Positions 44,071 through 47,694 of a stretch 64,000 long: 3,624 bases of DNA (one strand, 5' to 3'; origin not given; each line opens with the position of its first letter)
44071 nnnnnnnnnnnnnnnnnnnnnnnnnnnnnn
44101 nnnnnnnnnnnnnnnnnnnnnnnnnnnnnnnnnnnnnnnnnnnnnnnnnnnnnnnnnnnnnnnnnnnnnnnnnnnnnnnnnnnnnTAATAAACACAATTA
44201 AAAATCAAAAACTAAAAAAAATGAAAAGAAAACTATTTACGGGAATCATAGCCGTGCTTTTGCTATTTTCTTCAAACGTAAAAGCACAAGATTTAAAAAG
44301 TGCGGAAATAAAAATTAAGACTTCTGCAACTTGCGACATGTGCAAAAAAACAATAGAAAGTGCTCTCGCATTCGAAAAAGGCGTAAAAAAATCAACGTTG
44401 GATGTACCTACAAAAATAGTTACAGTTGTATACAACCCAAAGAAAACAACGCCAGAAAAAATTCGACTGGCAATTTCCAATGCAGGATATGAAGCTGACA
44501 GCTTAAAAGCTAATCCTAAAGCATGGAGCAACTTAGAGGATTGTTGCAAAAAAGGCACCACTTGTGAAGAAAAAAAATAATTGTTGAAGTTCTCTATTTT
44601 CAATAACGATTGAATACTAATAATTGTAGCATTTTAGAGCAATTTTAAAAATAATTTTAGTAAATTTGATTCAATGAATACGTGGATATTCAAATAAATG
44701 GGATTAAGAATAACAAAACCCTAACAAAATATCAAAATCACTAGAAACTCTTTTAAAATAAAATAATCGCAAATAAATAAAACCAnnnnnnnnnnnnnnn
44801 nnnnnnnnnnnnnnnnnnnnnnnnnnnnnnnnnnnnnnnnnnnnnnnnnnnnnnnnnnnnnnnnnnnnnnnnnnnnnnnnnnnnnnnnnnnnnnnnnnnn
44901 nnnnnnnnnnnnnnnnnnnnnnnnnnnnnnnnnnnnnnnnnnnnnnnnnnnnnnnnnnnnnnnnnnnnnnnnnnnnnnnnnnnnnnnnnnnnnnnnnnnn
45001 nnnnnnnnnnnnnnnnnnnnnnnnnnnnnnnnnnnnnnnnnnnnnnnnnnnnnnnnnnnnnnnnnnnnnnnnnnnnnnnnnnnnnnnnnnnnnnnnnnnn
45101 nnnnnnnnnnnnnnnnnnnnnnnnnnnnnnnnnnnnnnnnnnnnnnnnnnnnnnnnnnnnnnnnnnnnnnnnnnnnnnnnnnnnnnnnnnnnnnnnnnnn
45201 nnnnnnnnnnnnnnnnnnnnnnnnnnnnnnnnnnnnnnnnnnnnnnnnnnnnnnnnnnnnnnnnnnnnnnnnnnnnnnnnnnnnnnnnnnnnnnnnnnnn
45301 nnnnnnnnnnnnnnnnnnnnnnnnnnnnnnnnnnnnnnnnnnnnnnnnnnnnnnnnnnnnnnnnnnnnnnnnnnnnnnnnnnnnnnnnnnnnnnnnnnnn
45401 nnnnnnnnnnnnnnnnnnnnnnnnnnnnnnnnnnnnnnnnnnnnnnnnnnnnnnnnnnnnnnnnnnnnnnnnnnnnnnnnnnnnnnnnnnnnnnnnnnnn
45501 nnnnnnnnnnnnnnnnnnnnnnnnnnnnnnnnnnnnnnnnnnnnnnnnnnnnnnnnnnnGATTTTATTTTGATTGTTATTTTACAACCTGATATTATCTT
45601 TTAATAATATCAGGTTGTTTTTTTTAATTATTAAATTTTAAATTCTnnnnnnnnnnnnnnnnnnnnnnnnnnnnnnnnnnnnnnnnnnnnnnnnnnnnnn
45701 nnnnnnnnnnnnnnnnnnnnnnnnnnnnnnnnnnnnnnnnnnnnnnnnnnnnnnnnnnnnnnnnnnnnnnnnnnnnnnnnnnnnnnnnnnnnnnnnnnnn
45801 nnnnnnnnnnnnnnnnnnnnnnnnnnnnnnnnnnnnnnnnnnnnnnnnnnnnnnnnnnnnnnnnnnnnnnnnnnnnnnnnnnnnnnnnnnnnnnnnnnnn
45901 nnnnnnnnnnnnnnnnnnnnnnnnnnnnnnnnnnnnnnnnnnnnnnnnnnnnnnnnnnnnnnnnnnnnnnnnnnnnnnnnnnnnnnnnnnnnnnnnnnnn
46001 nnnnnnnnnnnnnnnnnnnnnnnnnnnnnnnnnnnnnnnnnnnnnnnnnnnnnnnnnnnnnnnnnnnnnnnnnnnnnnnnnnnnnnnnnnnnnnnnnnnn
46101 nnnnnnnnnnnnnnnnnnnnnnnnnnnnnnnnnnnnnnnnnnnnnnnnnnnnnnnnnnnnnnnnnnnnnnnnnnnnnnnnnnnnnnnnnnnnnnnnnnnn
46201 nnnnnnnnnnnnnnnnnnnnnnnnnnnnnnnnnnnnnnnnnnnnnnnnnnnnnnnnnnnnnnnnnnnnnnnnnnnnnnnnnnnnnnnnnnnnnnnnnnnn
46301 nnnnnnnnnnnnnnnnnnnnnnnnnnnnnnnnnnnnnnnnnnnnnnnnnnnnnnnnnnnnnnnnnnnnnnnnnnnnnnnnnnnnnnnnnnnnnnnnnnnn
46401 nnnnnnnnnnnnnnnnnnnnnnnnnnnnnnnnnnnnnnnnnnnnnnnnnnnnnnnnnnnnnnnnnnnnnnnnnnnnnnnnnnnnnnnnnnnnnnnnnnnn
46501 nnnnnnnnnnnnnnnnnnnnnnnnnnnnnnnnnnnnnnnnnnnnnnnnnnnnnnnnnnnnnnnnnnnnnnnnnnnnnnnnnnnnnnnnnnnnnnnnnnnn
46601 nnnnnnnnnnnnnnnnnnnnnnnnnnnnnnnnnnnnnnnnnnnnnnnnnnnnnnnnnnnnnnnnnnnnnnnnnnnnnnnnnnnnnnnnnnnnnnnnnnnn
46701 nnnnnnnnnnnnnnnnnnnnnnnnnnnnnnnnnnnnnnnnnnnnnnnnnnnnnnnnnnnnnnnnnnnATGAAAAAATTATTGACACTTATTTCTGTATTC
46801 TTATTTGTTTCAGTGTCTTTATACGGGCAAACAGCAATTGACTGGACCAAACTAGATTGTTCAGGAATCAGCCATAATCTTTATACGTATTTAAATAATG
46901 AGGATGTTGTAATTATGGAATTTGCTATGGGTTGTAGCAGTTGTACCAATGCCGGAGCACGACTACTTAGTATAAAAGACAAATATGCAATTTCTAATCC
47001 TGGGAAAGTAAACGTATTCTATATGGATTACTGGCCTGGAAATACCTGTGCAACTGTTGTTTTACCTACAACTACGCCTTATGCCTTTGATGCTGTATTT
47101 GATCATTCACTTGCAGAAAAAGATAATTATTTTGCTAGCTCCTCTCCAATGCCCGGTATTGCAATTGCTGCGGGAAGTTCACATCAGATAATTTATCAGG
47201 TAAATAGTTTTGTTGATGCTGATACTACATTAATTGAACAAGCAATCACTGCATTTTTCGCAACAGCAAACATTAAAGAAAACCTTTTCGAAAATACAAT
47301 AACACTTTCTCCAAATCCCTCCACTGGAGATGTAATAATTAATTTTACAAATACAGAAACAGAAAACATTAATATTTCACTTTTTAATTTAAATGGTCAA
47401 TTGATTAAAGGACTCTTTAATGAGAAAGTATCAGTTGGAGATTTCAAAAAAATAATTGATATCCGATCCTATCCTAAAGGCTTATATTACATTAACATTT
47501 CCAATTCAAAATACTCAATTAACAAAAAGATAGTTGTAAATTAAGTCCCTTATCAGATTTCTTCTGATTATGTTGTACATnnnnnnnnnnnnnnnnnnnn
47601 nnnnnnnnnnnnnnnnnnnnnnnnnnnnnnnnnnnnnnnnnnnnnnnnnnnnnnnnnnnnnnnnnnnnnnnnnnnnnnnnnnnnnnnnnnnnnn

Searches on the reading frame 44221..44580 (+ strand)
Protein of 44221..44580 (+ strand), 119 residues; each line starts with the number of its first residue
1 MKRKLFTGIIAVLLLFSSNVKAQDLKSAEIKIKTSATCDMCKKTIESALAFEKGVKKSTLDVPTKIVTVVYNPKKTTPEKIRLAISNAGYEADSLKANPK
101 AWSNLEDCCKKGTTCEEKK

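Call 3: search_protein_families(library=pfam, proteins=[window:44221-44580:+], max_evalue=0.01)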
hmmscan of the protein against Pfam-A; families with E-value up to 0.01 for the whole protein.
window:44221-44580:+ (119 aa): 2 families
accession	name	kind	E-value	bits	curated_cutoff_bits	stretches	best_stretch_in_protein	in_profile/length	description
PF00403.32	HMA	-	1.4e-12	48.3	24.8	1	37-91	8-62/62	Heavy-metal-associated domain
PF11394.13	Tla3_N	-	0.0029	18.1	24.7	1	32-106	42-116/166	Type VI lipase adapter protein Tla3, N-terminal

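Call 4: search_protein_families(library=ncbifam, proteins=[window:44221-44580:+], max_evalue=0.01)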
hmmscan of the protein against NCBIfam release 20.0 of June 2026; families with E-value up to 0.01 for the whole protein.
window:44221-44580:+ (119 aa): 11 families
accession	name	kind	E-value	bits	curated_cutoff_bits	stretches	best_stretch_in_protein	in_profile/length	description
NF033795.1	chaper_CopZ_Bs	exception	6e-10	39.2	91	1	37-91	10-64/66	copper chaperone CopZ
NF033556.1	MerTP_fusion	equivalog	2.4e-09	37.1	180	1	20-91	114-184/186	mercuric transport protein MerTP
TIGR02052.1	MerP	equivalog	1.7e-08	34.8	92.55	1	9-92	7-88/92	mercury resistance system periplasmic binding protein MerP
NF045683.1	MerT_CopZ_Se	exception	8.4e-08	32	375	1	30-93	166-228/235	MerT/CopZ fusion-like heavy metal transport selenoprotein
NF033794.2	chaper_CopZ_Eh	exception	2.4e-07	30.8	95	1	36-93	9-66/68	copper chaperone CopZ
NF041115.1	UxxU_metal_bind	equivalog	3e-07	30.5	95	1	36-95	13-72/74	metal-binding (seleno)protein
TIGR00003.1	TIGR00003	subfamily_domain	1.2e-06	28.7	62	1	35-92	8-65/66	copper ion binding protein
NF047957.1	CopZ_AFE_1862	equivalog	1.3e-05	25.5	85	1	36-92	8-61/62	CopZ family metallochaperone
NF010311.1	PRK13748.1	subfamily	2.1e-05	23.6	600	1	34-107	6-79/560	mercury(II) reductase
NF033781.1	chaper_CopP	exception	9.4e-05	22.5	112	1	34-91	7-63/65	copper-binding metallochaperone CopP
NF033553.1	MerP_Gpos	exception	0.0023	17.8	110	1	35-91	51-110/112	mercury resistance system substrate-binding protein MerP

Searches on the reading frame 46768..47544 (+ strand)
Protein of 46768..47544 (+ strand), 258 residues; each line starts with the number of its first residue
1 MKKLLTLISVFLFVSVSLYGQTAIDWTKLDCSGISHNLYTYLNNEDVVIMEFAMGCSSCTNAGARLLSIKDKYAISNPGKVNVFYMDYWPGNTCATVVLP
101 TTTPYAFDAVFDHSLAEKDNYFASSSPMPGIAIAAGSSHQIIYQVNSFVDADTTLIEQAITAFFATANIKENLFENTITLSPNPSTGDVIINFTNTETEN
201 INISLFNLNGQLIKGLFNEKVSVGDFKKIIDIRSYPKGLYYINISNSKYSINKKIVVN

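Call 3: search_protein_families(library=pfam, proteins=[window:46768-47544:+], max_evalue=0.01)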
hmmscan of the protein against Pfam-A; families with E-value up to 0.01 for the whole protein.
window:46768-47544:+ (258 aa): 1 family
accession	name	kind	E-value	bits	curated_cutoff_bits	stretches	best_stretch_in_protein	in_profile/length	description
PF18962.6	Por_Secre_tail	-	1.4e-13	51.4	27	1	182-257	3-75/75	Secretion system C-terminal sorting domain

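Call 4: search_protein_families(library=ncbifam, proteins=[window:46768-47544:+], max_evalue=0.01)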
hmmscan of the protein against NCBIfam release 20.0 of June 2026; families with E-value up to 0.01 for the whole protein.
window:46768-47544:+ (258 aa): 5 families
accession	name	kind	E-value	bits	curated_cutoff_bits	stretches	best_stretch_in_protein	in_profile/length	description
NF038113.1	T9SSA_dep_M36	equivalog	1.1e-11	43.6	885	1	130-258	753-869/869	T9SS-dependent M36 family metallopeptidase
TIGR04183.1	Por_Secre_tail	domain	6.6e-11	42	23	1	181-258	2-72/72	T9SS type A sorting domain-containing protein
NF052323.1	T9SSA_dep_M6i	equivalog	0.00072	17.6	600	1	180-249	960-1029/1043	T9SS-dependent M6-like inactivated metalloprotease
NF038126.1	PEP_CTERM_FxDxF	subfamily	0.0041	17.4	50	1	148-245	22-122/165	FxDxF family PEP-CTERM protein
NF052644.1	T9SS_DNase_Rie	equivalog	0.0041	16.5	260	0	191-256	194-249/251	T9SS-dependent surface endonuclease, AS87_RS02955 family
